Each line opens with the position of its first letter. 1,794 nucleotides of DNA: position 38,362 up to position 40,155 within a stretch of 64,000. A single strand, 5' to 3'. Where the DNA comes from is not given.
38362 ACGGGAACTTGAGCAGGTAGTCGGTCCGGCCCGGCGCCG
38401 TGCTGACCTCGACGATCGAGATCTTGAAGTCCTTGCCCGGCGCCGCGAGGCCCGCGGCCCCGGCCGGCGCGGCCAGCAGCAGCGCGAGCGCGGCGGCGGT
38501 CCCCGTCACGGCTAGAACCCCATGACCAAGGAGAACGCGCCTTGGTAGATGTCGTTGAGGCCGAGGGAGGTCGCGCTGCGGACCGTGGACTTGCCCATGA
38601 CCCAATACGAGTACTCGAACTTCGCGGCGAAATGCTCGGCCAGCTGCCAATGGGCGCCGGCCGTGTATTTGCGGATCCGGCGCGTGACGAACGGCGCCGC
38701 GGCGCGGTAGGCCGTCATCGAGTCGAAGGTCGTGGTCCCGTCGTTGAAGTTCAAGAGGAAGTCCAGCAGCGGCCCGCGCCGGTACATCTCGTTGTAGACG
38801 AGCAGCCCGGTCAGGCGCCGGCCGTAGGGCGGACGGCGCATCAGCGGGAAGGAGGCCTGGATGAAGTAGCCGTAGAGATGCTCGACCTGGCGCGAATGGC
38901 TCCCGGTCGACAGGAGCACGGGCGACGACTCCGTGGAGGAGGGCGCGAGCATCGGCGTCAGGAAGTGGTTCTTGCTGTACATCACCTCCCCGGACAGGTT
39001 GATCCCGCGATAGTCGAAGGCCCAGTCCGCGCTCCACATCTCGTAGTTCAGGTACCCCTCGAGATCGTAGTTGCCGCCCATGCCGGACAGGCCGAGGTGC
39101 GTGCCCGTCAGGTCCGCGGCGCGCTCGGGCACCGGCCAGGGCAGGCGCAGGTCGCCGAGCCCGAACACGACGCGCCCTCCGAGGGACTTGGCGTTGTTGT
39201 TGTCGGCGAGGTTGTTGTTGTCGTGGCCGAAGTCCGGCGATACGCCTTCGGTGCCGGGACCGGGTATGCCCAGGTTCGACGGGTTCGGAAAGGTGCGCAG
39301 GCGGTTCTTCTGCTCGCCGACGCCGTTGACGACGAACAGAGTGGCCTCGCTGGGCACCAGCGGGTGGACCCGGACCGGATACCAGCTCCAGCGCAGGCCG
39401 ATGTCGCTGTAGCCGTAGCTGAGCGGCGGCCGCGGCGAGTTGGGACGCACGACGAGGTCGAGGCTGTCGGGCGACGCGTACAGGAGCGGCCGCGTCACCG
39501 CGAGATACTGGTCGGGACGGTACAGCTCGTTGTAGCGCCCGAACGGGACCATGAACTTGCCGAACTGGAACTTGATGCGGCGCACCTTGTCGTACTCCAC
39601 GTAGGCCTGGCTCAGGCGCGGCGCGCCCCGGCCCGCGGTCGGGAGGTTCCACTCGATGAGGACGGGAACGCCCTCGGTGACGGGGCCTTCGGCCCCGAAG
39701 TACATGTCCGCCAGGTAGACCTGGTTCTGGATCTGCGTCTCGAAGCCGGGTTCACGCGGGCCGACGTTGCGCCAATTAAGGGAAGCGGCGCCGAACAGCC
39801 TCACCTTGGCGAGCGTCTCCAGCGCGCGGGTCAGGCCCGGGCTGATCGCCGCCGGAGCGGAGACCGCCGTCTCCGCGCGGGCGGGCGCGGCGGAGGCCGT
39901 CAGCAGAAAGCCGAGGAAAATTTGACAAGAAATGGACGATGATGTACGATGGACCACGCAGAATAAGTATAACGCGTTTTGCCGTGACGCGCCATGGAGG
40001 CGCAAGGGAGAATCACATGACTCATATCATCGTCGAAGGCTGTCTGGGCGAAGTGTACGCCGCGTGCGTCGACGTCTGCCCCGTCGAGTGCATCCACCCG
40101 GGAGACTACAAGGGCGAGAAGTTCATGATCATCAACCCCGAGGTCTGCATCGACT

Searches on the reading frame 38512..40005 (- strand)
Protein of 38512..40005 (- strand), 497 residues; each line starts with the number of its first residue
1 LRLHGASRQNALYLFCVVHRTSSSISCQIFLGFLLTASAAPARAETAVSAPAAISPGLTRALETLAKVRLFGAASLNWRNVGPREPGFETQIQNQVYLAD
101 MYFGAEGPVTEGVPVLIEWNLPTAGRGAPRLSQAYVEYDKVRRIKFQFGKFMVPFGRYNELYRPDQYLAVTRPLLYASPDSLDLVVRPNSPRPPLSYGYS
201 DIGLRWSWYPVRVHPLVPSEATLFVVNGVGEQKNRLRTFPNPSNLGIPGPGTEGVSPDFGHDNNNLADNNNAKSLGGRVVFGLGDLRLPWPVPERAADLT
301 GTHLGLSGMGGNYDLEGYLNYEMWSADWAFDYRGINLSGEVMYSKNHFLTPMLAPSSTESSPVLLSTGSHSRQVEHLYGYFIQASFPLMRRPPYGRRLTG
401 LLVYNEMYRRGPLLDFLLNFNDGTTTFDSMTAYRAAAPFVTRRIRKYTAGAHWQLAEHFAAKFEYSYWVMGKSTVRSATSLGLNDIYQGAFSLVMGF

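Call 23: search_protein_families(library=pfam, proteins=[window:38512-40005:-], max_evalue=0.01)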
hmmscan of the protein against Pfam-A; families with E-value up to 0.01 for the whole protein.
window:38512-40005:- (497 aa): 1 family
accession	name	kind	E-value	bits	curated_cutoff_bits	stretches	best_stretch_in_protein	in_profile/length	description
PF07396.17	Porin_O_P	-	0.007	16.1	20.9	0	131-158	68-95/370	Phosphate-selective porin O and P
